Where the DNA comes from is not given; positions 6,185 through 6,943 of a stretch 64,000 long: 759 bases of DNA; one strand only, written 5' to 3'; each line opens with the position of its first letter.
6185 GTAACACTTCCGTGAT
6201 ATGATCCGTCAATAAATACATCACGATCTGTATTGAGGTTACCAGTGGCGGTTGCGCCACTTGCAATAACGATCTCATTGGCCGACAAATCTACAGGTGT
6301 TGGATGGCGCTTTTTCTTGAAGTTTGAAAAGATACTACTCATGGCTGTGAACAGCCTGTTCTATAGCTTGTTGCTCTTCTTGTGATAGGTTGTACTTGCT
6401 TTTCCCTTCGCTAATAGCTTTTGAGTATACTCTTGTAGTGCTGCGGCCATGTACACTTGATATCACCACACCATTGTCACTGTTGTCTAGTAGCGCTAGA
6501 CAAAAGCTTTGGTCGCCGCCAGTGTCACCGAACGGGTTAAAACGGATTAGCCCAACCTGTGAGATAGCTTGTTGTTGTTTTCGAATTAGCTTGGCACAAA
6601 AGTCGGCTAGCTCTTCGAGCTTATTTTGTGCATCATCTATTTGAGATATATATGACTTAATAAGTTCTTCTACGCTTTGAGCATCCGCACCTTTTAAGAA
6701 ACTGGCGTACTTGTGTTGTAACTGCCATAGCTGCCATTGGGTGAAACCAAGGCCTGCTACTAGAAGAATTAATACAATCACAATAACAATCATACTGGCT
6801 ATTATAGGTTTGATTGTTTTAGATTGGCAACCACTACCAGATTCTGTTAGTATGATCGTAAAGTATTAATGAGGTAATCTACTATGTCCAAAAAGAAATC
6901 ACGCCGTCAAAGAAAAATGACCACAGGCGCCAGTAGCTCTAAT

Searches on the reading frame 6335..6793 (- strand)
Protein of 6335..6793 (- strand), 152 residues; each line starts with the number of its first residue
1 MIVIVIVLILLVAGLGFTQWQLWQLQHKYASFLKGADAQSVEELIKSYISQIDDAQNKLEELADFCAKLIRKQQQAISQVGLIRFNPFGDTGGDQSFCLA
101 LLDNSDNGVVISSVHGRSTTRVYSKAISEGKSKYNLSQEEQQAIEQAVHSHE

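Call 29: search_protein_families(library=pfam, proteins=[window:6335-6793:-], max_evalue=0.00001)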
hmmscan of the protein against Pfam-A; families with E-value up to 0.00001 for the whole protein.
window:6335-6793:- (152 aa): 1 family
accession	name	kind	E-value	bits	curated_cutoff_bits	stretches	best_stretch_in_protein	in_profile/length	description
PF14584.11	DUF4446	-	9e-45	152.8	27.4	1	2-147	4-149/150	Protein of unknown function (DUF4446)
